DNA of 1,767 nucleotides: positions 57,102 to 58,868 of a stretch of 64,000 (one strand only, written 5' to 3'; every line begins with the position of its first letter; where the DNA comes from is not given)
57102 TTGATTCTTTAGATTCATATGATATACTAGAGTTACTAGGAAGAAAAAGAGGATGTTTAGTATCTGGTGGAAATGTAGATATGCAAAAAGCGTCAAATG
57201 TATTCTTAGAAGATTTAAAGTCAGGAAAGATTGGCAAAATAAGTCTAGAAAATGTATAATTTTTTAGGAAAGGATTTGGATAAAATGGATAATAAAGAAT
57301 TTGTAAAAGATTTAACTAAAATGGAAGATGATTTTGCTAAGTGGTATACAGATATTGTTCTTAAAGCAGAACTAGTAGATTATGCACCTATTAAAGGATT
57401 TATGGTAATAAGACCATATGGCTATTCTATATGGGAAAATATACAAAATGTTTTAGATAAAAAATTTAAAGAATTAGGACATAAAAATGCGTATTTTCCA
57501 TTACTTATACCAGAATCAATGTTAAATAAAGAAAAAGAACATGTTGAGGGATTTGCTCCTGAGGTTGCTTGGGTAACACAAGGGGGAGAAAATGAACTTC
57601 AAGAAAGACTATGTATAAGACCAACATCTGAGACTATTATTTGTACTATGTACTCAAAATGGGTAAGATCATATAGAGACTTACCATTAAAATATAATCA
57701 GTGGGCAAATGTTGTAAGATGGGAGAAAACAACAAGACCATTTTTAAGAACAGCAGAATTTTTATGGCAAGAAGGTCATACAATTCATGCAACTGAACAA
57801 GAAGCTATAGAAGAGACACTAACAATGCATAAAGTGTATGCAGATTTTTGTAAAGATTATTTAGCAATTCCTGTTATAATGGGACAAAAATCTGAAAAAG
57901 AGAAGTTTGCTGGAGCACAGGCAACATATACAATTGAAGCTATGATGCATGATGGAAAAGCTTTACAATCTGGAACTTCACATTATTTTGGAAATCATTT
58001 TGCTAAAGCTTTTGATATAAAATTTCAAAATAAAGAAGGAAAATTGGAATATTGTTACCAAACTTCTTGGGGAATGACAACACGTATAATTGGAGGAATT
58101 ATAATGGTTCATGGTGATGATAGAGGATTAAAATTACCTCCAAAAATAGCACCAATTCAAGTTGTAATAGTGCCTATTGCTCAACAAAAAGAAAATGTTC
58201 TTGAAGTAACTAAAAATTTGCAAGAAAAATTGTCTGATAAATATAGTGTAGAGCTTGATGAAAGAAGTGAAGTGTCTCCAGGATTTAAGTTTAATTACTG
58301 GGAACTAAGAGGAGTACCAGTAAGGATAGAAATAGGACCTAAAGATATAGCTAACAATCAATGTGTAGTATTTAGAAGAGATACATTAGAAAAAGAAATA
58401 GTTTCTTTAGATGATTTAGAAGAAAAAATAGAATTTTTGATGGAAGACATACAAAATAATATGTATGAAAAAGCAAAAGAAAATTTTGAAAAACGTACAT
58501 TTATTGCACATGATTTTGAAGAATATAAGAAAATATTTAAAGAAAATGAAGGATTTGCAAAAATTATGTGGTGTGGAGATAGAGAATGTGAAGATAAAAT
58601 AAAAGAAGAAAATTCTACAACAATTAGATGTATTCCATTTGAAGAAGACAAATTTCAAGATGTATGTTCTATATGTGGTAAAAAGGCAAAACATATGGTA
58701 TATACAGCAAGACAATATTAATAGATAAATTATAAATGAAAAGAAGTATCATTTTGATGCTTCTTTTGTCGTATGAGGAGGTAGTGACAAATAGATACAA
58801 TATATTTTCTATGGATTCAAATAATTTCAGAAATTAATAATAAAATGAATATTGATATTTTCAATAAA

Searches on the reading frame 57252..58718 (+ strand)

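Call 64: search_protein_families(library=pfam, proteins=[window:57252-58718:+], max_evalue=0.00001)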
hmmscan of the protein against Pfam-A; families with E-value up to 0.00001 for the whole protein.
window:57252-58718:+ (489 aa): 3 families
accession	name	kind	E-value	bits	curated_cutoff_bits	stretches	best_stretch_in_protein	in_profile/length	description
PF00587.30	tRNA-synt_2b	-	8.5e-25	88.3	29.3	1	114-284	5-176/179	tRNA synthetase class II core domain (G, H, P, S and T)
PF09180.16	ProRS-C_1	-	9.6e-23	80.6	31.5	1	422-489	1-71/71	Prolyl-tRNA synthetase, C-terminal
PF03129.25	HGTP_anticodon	-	7.8e-21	74.5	21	1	303-394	1-92/94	Anticodon binding domain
